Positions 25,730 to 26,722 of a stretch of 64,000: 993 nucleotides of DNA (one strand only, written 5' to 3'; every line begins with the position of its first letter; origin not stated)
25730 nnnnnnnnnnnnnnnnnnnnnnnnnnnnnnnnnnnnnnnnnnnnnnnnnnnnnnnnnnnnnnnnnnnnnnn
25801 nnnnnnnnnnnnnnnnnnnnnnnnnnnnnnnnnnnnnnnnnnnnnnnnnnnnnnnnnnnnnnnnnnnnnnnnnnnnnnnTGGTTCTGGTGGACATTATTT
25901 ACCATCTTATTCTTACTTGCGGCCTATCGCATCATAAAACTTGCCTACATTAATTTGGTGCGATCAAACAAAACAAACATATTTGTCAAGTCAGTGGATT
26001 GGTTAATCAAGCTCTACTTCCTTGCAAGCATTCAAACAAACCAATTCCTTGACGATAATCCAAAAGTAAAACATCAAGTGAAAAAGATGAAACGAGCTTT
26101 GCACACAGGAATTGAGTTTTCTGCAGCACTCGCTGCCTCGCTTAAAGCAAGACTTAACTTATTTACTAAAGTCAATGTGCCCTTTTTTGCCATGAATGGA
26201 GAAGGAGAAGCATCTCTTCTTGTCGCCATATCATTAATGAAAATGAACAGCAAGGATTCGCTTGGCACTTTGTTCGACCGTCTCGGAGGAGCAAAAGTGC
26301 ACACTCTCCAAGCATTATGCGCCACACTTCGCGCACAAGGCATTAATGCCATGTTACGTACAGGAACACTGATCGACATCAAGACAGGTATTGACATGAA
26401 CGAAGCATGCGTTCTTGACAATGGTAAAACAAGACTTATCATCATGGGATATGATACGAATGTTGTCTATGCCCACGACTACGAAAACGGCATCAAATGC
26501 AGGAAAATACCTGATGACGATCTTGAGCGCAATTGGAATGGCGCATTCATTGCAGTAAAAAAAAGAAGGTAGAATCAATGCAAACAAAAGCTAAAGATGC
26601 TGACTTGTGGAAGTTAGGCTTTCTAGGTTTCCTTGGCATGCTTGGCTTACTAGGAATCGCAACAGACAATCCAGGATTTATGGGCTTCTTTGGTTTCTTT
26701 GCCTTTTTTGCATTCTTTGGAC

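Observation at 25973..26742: Giant surface protein ends in a cytoplasmic, catalytically degenerate C39 peptidase-like domain, followed by a Gly/Phe-rich 54-aa membrane peptide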

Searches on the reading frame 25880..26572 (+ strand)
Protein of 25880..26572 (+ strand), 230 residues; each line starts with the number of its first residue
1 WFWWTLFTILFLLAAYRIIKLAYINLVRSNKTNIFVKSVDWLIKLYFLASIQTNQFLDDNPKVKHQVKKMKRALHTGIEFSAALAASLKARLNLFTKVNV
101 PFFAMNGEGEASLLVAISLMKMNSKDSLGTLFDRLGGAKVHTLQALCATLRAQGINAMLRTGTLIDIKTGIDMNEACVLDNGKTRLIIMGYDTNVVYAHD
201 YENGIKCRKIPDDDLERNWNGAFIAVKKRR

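Call 3: search_protein_families(library=pfam, proteins=[window:25880-26572:+], max_evalue=10)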
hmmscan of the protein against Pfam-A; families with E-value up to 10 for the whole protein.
window:25880-26572:+ (230 aa): 1 family
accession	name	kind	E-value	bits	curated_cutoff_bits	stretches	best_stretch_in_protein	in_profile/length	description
PF21596.3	Bd2520-like_N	-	0.17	12.6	27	1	69-81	36-48/51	Lactoylglutathione lyase, putative-like, N-terminal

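Call 4: search_protein_families(library=ncbifam, proteins=[window:25880-26572:+], max_evalue=10)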
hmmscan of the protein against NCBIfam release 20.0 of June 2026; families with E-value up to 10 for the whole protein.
window:25880-26572:+ (230 aa): 0 families

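Call 5: find_homologous_proteins(query=window:25970-26572:+, max_evalue=0.01)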
Query window:25970-26572:+: 226 candidates shared short words with the query, none scored E <= 0.01.

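Call 6: search_solved_structures(query=window:25970-26572:+, max_evalue=10, show_alignments=3)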
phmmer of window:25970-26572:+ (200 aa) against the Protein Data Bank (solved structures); distinct sequences matched with E-value up to 10: 0.

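Call 17: predict_structure(protein=window:25970-26572:+)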
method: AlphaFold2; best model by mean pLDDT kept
length: 200 residues; sequences in the alignment: 1
mean_pLDDT: 41.3   pTM: 0.35
mean pLDDT of the five models: 41.3, 37.9, 37.8, 37.1, 35.7
residues with pLDDT >= 90: 0; 70-90: 0; 50-70: 43; < 50: 157
segments of 3 or more residues with pLDDT < 50: 1-30, 43-45, 47-111, 132-142, 151-156, 160-200
pLDDT, mean of each block of 10 residues (from residue 1): 30 39 43 55 48 47 37 27 31 37 38 56 57 43 55 48 41 35 32 27
secondary structure, 60 per line:
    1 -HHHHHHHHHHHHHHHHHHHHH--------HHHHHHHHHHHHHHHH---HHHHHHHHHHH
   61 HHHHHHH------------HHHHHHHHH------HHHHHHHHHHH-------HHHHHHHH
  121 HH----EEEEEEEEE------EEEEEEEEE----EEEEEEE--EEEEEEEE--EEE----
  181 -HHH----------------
elements in order: H2-22 H31-46 H50-67 H80-88 H95-105 H113-122 E127-135 E142-150 E155-161 E164-171 E174-176
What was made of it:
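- Tried and rejected: The single-sequence AlphaFold model had pLDDT 41 and was unusable (call 17).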

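Call 19: search_protein_representatives(protein=window:25970-26572:+)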
Query: 200 residues. Proteins with E-value up to 0.001 (for the whole library): 2; up to 1e-10: 2; up to 1e-30: 1. The best 2 are listed.
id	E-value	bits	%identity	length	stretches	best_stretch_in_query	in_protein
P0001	2.7e-126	435.0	100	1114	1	1-200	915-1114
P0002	2.1e-22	96.3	26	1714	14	6-69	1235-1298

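Call 27: search_solved_structures(query=A2, max_evalue=10, show_alignments=3)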
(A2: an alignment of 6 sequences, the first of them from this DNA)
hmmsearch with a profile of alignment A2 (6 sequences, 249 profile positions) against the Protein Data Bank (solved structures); distinct sequences matched with E-value up to 10: 3.
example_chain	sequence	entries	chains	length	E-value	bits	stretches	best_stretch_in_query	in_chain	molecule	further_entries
3erv_A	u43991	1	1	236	1.1e-05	28.3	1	201-246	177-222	putative C39-like peptidase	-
6s1y_A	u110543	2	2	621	0.83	12.3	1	11-84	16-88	Angiotensin-converting enzyme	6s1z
8up1_A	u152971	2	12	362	1.6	11.3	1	4-106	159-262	De Novo Protein sr322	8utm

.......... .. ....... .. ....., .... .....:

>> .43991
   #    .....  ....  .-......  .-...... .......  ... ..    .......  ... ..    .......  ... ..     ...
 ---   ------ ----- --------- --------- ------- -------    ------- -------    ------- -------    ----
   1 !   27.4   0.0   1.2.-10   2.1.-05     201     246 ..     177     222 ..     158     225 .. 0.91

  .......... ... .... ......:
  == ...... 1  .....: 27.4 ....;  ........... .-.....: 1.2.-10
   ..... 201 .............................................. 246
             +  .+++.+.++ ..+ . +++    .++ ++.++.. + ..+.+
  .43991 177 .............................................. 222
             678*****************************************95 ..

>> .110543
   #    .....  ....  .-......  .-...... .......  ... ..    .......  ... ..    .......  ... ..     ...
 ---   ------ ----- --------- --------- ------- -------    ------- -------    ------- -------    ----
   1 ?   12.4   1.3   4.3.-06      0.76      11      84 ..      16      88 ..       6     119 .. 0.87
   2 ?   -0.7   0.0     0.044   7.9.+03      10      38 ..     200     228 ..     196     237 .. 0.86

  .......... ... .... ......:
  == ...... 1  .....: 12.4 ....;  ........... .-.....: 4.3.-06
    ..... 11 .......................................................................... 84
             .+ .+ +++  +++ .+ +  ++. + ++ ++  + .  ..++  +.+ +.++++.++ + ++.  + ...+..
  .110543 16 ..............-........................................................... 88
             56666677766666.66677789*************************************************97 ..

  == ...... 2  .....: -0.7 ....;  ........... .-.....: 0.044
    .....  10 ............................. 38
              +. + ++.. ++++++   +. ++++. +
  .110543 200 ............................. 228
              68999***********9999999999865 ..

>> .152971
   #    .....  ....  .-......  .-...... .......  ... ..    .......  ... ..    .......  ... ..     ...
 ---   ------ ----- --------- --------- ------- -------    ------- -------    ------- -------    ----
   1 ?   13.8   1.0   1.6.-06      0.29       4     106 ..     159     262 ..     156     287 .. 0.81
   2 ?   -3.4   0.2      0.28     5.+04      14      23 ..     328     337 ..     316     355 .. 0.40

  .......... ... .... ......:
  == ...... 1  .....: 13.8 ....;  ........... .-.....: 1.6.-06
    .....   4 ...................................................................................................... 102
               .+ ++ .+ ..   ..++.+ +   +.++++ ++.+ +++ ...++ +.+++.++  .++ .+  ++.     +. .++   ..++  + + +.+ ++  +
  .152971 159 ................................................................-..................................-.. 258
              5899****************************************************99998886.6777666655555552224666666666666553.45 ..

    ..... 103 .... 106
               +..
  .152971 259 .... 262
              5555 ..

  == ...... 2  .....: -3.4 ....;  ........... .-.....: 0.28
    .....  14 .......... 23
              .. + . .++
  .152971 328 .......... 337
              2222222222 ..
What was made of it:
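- Closest known: Stand-alone C39-like families: Peptidase_C39_2. Different: 3ERV has a His at the catalytic position (call 27).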

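Call 29: find_homologous_proteins(query=A2, max_evalue=0.01)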
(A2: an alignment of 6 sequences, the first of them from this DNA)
Query A2 (6 sequences): 4602 candidates shared short words with the query, none scored E <= 0.01.
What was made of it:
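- Tried and rejected: find_homologous_proteins with the tail alignment returned nothing, not even the family itself (call 29).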

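Call 37: predict_structure(alignment_id=A2)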
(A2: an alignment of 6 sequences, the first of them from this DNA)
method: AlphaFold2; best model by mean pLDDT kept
length: 207 residues; sequences in the alignment: 6
mean_pLDDT: 79.8   pTM: 0.62
mean pLDDT of the five models: 79.8, 79.3, 78.9, 69.3, 49.6
residues with pLDDT >= 90: 46; 70-90: 118; 50-70: 38; < 50: 5
segments of 3 or more residues with pLDDT < 50: 1-5
pLDDT, mean of each block of 10 residues (from residue 1): 49 69 78 82 77 76 59 80 71 92 88 77 90 90 84 83 86 89 90 83 84
secondary structure, 60 per line:
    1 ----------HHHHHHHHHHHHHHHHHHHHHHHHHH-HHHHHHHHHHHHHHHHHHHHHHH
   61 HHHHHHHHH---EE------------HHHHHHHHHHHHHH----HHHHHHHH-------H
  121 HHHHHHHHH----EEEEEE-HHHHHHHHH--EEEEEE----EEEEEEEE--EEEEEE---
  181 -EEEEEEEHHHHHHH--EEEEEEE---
elements in order: H11-36 H38-69 H87-100 H105-112 H120-129 E134-139 H141-149 E152-157 E162-169 E172-177 E182-188 H189-195 E198-204
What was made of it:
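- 26165..26569 (+): Cytoplasmic C39-like (papain-fold) pseudo-peptidase domain, aa 980-1114. Model pLDDT ~85 over this region (call 37).
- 26201..26215 (+): Position of the lost nucleophile, E992-G-E-A-S996, at the N-terminus of the first core helix. No Cys or Ser is conserved here in the family. Helix start in call 37.
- The AlphaFold model has pLDDT 79.8 overall and about 85 in the core (call 37).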

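Call 41: fold_search(model_id=the predicted structure, library=pdb)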
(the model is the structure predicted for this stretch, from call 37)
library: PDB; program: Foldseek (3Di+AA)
matches with E <= 10: 681; with E <= 0.001: 20
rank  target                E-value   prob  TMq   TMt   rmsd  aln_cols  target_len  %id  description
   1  3erv                  5.0e-06  1.00  0.46  0.47   6.7       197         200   17  Crystal structure of an putative C39-like peptidase from Bacillus anthracis (released 2008-10-14)
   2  6mpz_A                8.2e-06  1.00  0.48  0.67   3.6       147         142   14  Crystal structure of a double glycine motif protease from AMS/PCAT transporter in complex with the leader peptide (released 2019-02-06)
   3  6mpz_B                1.3e-05  1.00  0.48  0.69   3.3       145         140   14  Crystal structure of a double glycine motif protease from AMS/PCAT transporter in complex with the leader peptide (released 2019-02-06)
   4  6mpz_D                2.5e-05  1.00  0.46  0.65   3.9       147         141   16  Crystal structure of a double glycine motif protease from AMS/PCAT transporter in complex with the leader peptide (released 2019-02-06)
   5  6v9z_A                9.5e-05  1.00  0.48  0.16   3.9       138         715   14  Cryo-EM structure of PCAT1 bound to its CtA peptide substrate (released 2020-01-22)
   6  3b79                  1.5e-04  1.00  0.44  0.67   4.0       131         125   18  Crystal structure of the N-terminal peptidase C39 like domain of the toxin secretion ATP-binding protein from Vibrio par (released 2007-11-13)
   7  3k8u                  1.7e-04  1.00  0.49  0.70   3.7       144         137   13  Crystal Structure of the Peptidase Domain of Streptococcus ComA, a Bi-functional ABC Transporter Involved in Quorum Sens (released 2010-02-23)
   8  5xe8_A                1.7e-04  1.00  0.45  0.66   3.9       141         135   13  Crystal Structure of the Peptidase Domain of Streptococcus mutans ComA (released 2017-06-28)
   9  9azl_A                3.4e-04  1.00  0.46  0.15   4.5       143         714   12  Cryo-EM structure of the ABC transporter PCAT1 bound with MgADP class1 (released 2024-10-30)
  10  8vp6_B                4.1e-04  1.00  0.45  0.16   4.4       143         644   13  Cryo-EM structure of the ABC transporter PCAT1 bound with Mg_class_2 (released 2024-10-30)
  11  8ssk_C                4.1e-04  1.00  0.46  0.33   6.5       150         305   13  Citrobacter rodentium contact dependent growth inhibition (CDI) entry and toxin (CdiA-CT) domains (released 2024-05-15)
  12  7n87_MODEL_1_A        4.1e-04  1.00  0.44  0.57   4.2       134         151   13  Solution NMR structure of peptidase domain from Clostridium thermocellum PCAT1 (released 2021-12-29)
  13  8ssk_D                5.2e-04  1.00  0.48  0.34   6.1       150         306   13  Citrobacter rodentium contact dependent growth inhibition (CDI) entry and toxin (CdiA-CT) domains (released 2024-05-15)
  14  8vp5_A                5.9e-04  1.00  0.50  0.16   3.7       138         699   12  Cryo-EM structure of the ABC transporter PCAT1 bound with ADP and Substrate (released 2024-10-30)
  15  8vp5_B                6.3e-04  1.00  0.45  0.15   4.4       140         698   13  Cryo-EM structure of the ABC transporter PCAT1 bound with ADP and Substrate (released 2024-10-30)
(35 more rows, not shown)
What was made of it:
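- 26165..26569 (+): Foldseek: 3ERV 5e-6, LahT 6MPZ 8e-6, PCAT1, ComA 3K8U with target TM 0.70, HlyB CLD 3ZUA (call 41).
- On Peptidase C39 (PF03412, bacteriocin-processing, PCAT-fused): Foldseek on the pLDDT-80 model hits LahT 6MPZ (8e-6), PCAT1 6V9Z (9.5e-5) and ComA 3K8U (1.7e-4, target TM 0.70) (calls 37, 41).
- On C39-like domain (CLD) of T1SS ABC transporters (HlyB type): Foldseek hits 3ZUA (2.3e-3) and 8DCK (6.7e-4) (call 41).
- Closest known: C39-like domain. Same: Foldseek gives E 2.3e-3 to 3ZUA and 7e-4 to HlyB in 8DCK (call 41).
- Closest known: Active C39 bacteriocin-processing peptidase domains of PCATs. Same: Same fold, with target TM 0.65-0.70 (call 41).
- Foldseek against the PDB: the top 40 hits are all C39 or other papain-like structures (call 41). 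C39 domains are peptide binders by precedent (PCAT1 and LahT complexes among the fold hits, call 41). Foldseek also hits papain-like toxin domains: CdiA-CT 8SSK at 4e-4 and the toxin/immunity pair 9L5U at 1.6e-3 (call 41).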

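Call 50: find_related_loci(query=A1, collection=genome_contigs, flank=6000)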
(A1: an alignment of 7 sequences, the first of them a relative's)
Query A1 (1114 aa) in genome_contigs; peptide patterns used: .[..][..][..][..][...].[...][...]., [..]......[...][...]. (x = any residue, [..] = any of these).
124 stretches matched a pattern; 29 encode a relative of the query (tblastn E <= 1e-3); 27 distinct loci.
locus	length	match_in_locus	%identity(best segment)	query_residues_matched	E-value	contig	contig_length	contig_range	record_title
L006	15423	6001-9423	34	15-1106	0e+0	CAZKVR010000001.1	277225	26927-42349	MAG TPA_asm: uncultured Methanosarcinales archaeon isolate SRP252850_co1_51 genome assembly, contig: NODE_6_length_27722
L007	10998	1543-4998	33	1-1106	7e-170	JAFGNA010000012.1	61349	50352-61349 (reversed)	MAG: Candidatus Woesearchaeota archaeon isolate Zod_Metabat.513 k87_6464208, whole genome shotgun sequence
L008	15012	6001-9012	29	134-1094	1e-110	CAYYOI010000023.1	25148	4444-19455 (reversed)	MAG TPA_asm: uncultured Methanosarcinales archaeon isolate SRP252850_co1_50 genome assembly, contig: NODE_3466_length_25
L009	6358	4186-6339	31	6-712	2e-78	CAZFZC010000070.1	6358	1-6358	MAG TPA_asm: uncultured Methanosarcinales archaeon isolate SRP141376_co3_451 genome assembly, contig: NODE_32135_length_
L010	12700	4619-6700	31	275-958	2e-75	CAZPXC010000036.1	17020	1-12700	MAG TPA_asm: uncultured Methanosarcinales archaeon isolate binchicken_co151_549 genome assembly, contig: NODE_4791_lengt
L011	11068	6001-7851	33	138-831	6e-74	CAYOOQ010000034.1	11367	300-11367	MAG TPA_asm: uncultured Methanosarcinales archaeon isolate binchicken_co32_389 genome assembly, contig: NODE_9825_length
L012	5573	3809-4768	33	306-641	5e-29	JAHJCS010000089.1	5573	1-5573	MAG: Nanoarchaeota archaeon isolate Modern_marine.mb.317 Modern_marine.mb.317_k141_836869, whole genome shotgun sequence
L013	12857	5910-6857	33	189-509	8e-30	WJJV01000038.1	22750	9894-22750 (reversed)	MAG: Candidatus Woesearchaeota archaeon isolate Bin_534 k141_1418815, whole genome shotgun sequence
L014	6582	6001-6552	42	253-423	2e-20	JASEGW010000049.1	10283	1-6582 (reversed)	MAG: bacterium isolate Yes70-06 NODE_49_length_10283_cov_17.073230, whole genome shotgun sequence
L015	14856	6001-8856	37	292-483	4e-20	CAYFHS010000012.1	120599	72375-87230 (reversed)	MAG TPA_asm: uncultured archaeon isolate ERP003628_co1_33 genome assembly, contig: NODE_17_length_120599_cov_14.135668,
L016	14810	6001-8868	51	229-462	4e-20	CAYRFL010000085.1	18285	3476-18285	MAG TPA_asm: uncultured archaeon isolate SRP077602_co2_347 genome assembly, contig: NODE_4566_length_18285_cov_7.942348,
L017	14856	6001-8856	37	226-477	6e-20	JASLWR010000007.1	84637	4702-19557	MAG: Thermoplasmatota archaeon isolate ETNP2_MAG_1 NODE_7_length_84637_cov_4.639309, whole genome shotgun sequence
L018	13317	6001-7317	33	273-436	1e-13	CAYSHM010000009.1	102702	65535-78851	MAG TPA_asm: uncultured archaeon isolate SRP077602_co5_364 genome assembly, contig: NODE_659_length_102702_cov_16.596715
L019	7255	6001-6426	38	281-414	2e-13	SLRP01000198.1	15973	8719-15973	MAG: Kiritimatiellae bacterium isolate CSSed165cm_580 CSSed16-5cm-10527, whole genome shotgun sequence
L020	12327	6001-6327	42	310-417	4e-12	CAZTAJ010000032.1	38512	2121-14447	MAG TPA_asm: uncultured Verrucomicrobiota bacterium isolate SRP272421_co4_360 genome assembly, contig: NODE_1869_length_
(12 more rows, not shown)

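Call 58: search_solved_structures(query=A5, max_evalue=10, show_alignments=2)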
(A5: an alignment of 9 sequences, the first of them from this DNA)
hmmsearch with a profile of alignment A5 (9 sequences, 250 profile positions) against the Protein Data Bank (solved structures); distinct sequences matched with E-value up to 10: 3.
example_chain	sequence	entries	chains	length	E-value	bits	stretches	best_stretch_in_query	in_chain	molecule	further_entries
3erv_A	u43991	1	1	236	1.3e-05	28.4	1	173-247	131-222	putative C39-like peptidase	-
6zl6_A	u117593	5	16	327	0.29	14.1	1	74-161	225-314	Epimerase domain-containing protein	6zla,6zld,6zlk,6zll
6zlj_A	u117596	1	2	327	0.29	14.1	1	74-161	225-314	Epimerase domain-containing protein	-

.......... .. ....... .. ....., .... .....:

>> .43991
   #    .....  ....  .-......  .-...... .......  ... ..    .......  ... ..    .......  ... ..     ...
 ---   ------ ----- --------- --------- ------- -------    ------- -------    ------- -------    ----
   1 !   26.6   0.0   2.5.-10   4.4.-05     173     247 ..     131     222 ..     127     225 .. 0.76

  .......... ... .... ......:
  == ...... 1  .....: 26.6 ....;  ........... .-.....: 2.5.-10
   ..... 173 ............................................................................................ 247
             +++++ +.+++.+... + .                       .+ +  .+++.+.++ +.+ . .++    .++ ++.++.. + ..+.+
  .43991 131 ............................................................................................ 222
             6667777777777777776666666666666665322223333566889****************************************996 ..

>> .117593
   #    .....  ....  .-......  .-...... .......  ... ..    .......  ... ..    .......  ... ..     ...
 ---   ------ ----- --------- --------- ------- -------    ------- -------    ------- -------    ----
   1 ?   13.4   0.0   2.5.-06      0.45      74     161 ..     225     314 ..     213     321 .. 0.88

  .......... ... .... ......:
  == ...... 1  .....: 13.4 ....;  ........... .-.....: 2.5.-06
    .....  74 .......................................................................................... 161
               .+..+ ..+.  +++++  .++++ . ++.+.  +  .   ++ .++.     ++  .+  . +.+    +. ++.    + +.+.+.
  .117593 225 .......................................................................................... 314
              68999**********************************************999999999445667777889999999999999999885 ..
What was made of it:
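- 26165..26569 (+): PDB profile hit 3ERV, E 1.1e-5 and 1.3e-5 (calls 27, 58).
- On Peptidase_C39_2 (PF13529) / DUF3335 (PF11814) stand-alone C39-like families: Profile against PDB 3ERV gives E 1.1e-5 and 1.3e-5 (calls 27, 58).
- The tail profile hits 3ERV at E 1.1e-5 with 6 sequences and 1.3e-5 with 9 (calls 27, 58).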

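Call 59: search_protein_families(library=pfam, alignment_id=A5, max_evalue=10)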
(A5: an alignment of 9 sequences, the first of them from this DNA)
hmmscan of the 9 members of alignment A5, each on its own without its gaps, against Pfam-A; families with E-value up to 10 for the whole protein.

A. member 1, seq(207 aa): 0 families

B. families by the number of members that match (of 9 scanned): 9 families
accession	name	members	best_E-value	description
PF11814.14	DUF3335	5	0.00044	Peptidase_C39 like family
PF13529.12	Peptidase_C39_2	1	0.013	Peptidase_C39 like family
PF00862.26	GT-B_Sucrose_synth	1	0.048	Sucrose synthase first GT-B domain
PF17947.6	4HB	1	0.072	Four helical bundle domain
PF20704.4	KH_NucS_shadow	1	0.13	NucS shadow ORF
PF08732.16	HIM1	1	0.16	HIM1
PF03902.18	Gal4_dimer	1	0.24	Gal4-like dimerisation domain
PF23523.1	Microp_apicomplexa_13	1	0.61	Apicomplexa microprotein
PF14606.12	Lipase_GDSL_3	1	2.6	GDSL-like Lipase/Acylhydrolase family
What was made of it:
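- On Peptidase_C39_2 (PF13529) / DUF3335 (PF11814) stand-alone C39-like families: The window's own tail has no hit (calls 3, 59).
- Closest known: Stand-alone C39-like families: Peptidase_C39_2. Same: DUF3335 is hit by 5 of 9 tails (call 59).
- DUF3335 is hit by 5 of 9 tails and Peptidase_C39_2 by 1 of 9 (call 59).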
